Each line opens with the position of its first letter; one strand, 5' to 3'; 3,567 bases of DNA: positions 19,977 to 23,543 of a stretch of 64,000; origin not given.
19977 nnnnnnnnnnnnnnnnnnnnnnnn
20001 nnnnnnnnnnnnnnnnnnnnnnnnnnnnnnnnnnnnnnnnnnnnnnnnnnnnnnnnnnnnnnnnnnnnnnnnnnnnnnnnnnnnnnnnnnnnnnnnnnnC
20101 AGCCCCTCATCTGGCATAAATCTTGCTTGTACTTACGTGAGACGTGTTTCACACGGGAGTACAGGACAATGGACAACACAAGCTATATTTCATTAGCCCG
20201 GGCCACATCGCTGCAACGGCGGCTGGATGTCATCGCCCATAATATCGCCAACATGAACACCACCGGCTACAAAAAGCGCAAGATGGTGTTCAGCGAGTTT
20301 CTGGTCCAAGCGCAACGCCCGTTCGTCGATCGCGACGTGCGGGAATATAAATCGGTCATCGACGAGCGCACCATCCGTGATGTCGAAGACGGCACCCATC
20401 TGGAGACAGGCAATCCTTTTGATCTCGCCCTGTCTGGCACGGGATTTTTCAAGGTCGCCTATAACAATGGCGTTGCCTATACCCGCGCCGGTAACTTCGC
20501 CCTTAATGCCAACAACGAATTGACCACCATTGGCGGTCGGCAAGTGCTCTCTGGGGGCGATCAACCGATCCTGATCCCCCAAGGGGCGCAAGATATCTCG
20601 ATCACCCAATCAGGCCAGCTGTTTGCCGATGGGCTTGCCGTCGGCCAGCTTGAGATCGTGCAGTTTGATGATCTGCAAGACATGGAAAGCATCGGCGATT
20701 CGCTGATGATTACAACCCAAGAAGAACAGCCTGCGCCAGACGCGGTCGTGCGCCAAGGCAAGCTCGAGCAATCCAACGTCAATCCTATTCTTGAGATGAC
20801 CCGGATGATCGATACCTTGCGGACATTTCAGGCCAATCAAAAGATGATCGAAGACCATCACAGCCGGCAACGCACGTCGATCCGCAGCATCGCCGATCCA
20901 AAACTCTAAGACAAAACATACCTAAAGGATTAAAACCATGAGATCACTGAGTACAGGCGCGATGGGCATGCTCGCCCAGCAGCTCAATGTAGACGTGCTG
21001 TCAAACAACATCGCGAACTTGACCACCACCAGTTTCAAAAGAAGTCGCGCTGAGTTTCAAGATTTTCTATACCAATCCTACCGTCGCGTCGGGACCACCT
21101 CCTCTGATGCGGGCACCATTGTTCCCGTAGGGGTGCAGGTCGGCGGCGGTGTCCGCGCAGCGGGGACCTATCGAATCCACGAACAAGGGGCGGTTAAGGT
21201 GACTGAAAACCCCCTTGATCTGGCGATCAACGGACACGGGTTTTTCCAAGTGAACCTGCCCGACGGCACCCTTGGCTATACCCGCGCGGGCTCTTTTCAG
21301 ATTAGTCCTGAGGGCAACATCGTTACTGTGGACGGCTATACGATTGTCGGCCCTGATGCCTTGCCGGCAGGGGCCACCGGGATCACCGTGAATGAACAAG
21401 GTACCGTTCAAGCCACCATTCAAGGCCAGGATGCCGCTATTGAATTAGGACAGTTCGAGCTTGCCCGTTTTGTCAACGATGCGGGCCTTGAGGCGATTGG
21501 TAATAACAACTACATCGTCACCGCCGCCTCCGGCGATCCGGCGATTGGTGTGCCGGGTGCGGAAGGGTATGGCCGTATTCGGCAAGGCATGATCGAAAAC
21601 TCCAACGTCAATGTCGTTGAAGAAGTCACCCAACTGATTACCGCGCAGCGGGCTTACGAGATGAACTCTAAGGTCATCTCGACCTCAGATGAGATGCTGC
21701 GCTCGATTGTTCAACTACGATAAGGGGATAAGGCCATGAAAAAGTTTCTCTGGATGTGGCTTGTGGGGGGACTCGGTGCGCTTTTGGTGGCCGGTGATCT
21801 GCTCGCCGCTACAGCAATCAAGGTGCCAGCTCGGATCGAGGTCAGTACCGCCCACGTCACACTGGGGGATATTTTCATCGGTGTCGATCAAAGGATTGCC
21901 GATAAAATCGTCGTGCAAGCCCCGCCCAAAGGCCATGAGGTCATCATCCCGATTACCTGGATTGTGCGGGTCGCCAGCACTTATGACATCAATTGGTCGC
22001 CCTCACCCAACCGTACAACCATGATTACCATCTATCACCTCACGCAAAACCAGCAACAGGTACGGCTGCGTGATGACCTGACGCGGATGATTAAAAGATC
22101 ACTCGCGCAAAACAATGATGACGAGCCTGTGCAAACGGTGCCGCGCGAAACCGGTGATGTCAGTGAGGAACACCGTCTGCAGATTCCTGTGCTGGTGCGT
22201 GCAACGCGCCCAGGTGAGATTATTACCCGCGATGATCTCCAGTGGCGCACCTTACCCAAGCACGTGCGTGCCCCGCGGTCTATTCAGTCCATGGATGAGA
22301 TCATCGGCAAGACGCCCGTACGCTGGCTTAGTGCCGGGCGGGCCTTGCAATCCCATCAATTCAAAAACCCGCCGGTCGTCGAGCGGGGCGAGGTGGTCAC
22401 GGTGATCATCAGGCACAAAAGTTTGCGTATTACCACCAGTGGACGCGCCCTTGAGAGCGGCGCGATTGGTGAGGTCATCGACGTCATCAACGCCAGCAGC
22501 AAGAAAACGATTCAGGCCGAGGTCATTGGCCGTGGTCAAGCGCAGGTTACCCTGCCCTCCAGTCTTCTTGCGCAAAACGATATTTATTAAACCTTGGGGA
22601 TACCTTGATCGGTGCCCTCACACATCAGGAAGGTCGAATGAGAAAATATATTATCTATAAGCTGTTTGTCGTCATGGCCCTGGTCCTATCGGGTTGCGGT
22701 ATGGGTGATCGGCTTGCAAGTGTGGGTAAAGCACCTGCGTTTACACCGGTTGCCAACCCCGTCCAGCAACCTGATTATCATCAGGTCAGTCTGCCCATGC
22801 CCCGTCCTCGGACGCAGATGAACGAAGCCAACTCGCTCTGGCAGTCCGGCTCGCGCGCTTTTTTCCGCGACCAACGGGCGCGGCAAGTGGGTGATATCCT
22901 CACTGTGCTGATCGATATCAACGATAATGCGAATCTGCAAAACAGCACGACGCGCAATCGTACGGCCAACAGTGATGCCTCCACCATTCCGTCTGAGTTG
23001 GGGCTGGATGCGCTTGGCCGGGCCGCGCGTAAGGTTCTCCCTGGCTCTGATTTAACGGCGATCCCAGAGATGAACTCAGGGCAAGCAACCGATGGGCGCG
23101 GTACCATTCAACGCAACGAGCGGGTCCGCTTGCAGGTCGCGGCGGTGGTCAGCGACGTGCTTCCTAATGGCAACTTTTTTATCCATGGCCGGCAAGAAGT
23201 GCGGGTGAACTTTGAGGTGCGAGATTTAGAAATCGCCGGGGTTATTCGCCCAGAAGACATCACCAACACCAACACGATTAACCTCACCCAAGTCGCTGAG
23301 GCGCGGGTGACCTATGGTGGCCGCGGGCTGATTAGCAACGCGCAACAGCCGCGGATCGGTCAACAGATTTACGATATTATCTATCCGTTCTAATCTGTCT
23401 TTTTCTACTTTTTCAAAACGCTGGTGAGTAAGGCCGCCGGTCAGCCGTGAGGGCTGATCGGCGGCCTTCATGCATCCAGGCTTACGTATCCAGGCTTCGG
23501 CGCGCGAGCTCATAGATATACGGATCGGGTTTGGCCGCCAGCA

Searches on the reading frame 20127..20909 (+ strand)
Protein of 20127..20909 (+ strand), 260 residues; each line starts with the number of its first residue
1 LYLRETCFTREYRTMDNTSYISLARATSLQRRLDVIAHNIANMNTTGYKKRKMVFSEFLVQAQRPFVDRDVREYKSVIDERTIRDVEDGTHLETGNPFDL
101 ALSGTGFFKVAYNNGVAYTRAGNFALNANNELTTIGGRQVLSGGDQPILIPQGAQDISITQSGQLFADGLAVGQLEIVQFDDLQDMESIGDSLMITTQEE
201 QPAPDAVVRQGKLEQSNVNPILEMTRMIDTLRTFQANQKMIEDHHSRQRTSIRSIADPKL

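Call 7: search_protein_families(library=ncbifam, proteins=[window:20127-20909:+], max_evalue=0.001)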
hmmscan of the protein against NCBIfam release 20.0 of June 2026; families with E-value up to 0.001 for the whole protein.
window:20127-20909:+ (260 aa): 29 families (the best 25 are shown)
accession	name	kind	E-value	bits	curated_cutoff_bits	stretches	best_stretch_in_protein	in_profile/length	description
NF009332.0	PRK12690.1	equivalog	2.7e-58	197.1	288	1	15-256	1-237/239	flagellar hook-basal body complex protein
NF009331.1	PRK12689.1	equivalog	4.3e-55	186.6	347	1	15-257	1-250/252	flagellar basal-body rod protein FlgF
TIGR02490.1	flgF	equivalog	2.4e-53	180.9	178.5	1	20-235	2-218/218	flagellar basal-body rod protein FlgF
TIGR03506.1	FlgEFG_subfam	subfamily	1.2e-52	179.8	70.25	2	19-140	3-121/351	flagellar hook-basal body complex protein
NF009282.1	PRK12642.1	equivalog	6.1e-45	153.4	242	1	15-255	1-237/239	flagellar basal-body rod protein FlgF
TIGR02488.1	flgG_G_neg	equivalog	2.3e-38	132.2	252.75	1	28-242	11-246/259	flagellar basal-body rod protein FlgG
NF009280.2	PRK12640.1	subfamily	1e-35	123.5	210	1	15-249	1-237/246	flagellar basal body rod protein FlgF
NF009278.1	PRK12636.1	equivalog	1.4e-34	119.8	350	1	24-241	10-248/263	flagellar basal body rod protein FlgG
NF004238.1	PRK05682.1-1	equivalog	2.7e-24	86.2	400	2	31-140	15-121/414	flagellar hook protein FlgE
NF009456.0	PRK12816.1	equivalog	4.7e-24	85.5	416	1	27-242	13-250/264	flagellar basal body rod protein FlgG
NF004241.1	PRK05682.1-5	equivalog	1.1e-22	80.8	469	1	19-141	5-136/446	flagellar hook protein FlgE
NF004243.1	PRK05682.2-2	equivalog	3.1e-21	75.9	801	1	31-142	19-126/420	flagellar hook protein FlgE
NF004240.1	PRK05682.1-4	equivalog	4.5e-20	72.4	472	1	19-137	2-122/443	flagellar hook protein FlgE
NF005286.1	PRK06803.1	equivalog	1.3e-17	64.1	467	1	22-139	6-115/402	flagellar hook protein FlgE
NF009281.1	PRK12641.1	equivalog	7e-17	61.7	260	1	15-242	1-235/252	flagellar basal-body rod protein FlgF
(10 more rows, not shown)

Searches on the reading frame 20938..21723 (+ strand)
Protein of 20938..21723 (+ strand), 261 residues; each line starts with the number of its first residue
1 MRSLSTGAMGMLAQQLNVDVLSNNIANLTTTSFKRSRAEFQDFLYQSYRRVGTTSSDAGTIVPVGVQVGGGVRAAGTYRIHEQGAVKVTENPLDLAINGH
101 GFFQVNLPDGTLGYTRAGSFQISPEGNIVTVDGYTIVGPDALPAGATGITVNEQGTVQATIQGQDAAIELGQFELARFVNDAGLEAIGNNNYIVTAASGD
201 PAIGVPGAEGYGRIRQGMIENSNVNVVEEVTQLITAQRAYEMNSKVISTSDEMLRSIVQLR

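Call 7: search_protein_families(library=ncbifam, proteins=[window:20938-21723:+], max_evalue=0.001)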
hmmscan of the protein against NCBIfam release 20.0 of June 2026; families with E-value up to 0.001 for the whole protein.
window:20938-21723:+ (261 aa): 25 families
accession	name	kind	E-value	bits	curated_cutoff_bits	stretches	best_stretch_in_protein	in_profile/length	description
TIGR02488.1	flgG_G_neg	equivalog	5e-101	337.6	252.75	1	3-260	1-258/259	flagellar basal-body rod protein FlgG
NF009456.0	PRK12816.1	equivalog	3.9e-91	305.4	416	1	1-260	2-262/264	flagellar basal body rod protein FlgG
TIGR03506.1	FlgEFG_subfam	subfamily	7.3e-75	252.9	70.25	2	3-136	2-121/351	flagellar hook-basal body complex protein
NF009278.1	PRK12636.1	equivalog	1.7e-63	214.7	350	1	1-260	2-261/263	flagellar basal body rod protein FlgG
NF004241.1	PRK05682.1-5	equivalog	4.7e-59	200.7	469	2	1-139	2-138/446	flagellar hook protein FlgE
NF004238.1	PRK05682.1-1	equivalog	2.8e-55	188.2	400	2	147-261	301-414/414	flagellar hook protein FlgE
TIGR02489.1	flgE_epsilon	equivalog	4.1e-54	184.3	412.85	2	1-162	2-164/719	flagellar hook protein FlgE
TIGR02490.1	flgF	equivalog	2.3e-45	154.8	178.5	1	6-241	3-218/218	flagellar basal-body rod protein FlgF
NF004242.0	PRK05682.2-1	equivalog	1.1e-43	149.6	365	2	140-259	300-419/422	flagellar hook protein FlgE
NF004243.1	PRK05682.2-2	equivalog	1.5e-43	149.5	801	2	143-260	302-418/420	flagellar hook protein FlgE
NF004240.1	PRK05682.1-4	equivalog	5.1e-40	138.1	472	2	9-137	8-126/443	flagellar hook protein FlgE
NF005286.1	PRK06803.1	equivalog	5.5e-38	131.1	467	2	146-258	288-399/402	flagellar hook protein FlgE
NF009331.1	PRK12689.1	equivalog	1.8e-37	128.9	347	1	15-258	16-245/252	flagellar basal-body rod protein FlgF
NF009332.0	PRK12690.1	equivalog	1e-35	123.2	288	1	17-259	18-234/239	flagellar hook-basal body complex protein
NF040922.1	flgE_Caulobact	equivalog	3.4e-30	105.5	750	2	147-260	391-503/505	flagellar hook protein FlgE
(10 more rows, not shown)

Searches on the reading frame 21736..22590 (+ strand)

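Call 7: search_protein_families(library=ncbifam, proteins=[window:21736-22590:+], max_evalue=0.001)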
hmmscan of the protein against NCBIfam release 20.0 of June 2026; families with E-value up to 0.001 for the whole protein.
window:21736-22590:+ (284 aa): 2 families
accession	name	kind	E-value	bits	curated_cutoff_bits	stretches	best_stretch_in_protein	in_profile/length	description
TIGR03170.1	flgA_cterm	equivalog_domain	5.6e-32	110.6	54.65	1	146-271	11-136/137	flagellar basal body P-ring formation chaperone FlgA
TIGR03177.1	pilus_cpaB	equivalog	4.7e-08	32.6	71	1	133-212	27-101/262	Flp pilus assembly protein CpaB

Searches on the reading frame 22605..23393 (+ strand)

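Call 7: search_protein_families(library=ncbifam, proteins=[window:22605-23393:+], max_evalue=0.001)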
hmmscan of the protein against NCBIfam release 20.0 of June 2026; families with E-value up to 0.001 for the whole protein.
window:22605-23393:+ (262 aa): 13 families
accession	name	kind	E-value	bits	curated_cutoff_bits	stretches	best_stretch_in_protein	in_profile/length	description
NF001305.1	PRK00249.1-5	equivalog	7.7e-90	300.6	255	1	22-262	3-239/239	flagellar basal body L-ring protein FlgH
NF009429.1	PRK12788.1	equivalog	3.4e-57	193.5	380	1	21-262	4-231/231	flagellar basal body L-ring protein FlgH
NF001301.1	PRK00249.1-1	equivalog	3.2e-40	138.2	280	1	50-255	22-221/224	flagellar basal body L-ring protein FlgH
NF001303.0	PRK00249.1-3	equivalog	5.5e-33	114.4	288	1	56-262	33-238/238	flagellar basal body L-ring protein FlgH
NF009336.0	PRK12696.1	equivalog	9.9e-32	110.4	303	1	23-262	10-238/238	flagellar basal body L-ring protein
NF001304.0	PRK00249.1-4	equivalog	1.1e-28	100.4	247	1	54-249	26-214/228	flagellar basal body L-ring protein FlgH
NF009338.1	PRK12698.1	equivalog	7.1e-24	84.9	303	1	54-248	20-203/218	flagellar basal body L-ring protein FlgH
NF009337.1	PRK12697.1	equivalog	5.7e-23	81.5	380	1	55-256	18-209/215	flagellar basal body L-ring protein FlgH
NF009339.0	PRK12699.1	equivalog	1.3e-21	77.1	375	1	11-248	13-232/246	flagellar basal body L-ring protein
NF009341.0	PRK12701.1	equivalog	1.4e-21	77.4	480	1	51-247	26-214/230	flagellar basal body L-ring protein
NF009340.0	PRK12700.1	equivalog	3.2e-21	75.8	414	1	64-262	41-230/230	flagellar basal body L-ring protein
NF009072.1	PRK12407.1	equivalog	3.8e-20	72.5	323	1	68-247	39-204/220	flagellar basal body L-ring protein FlgH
NF001302.0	PRK00249.1-2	equivalog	1.5e-17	64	410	1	64-250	72-250/260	flagellar basal body L-ring protein FlgH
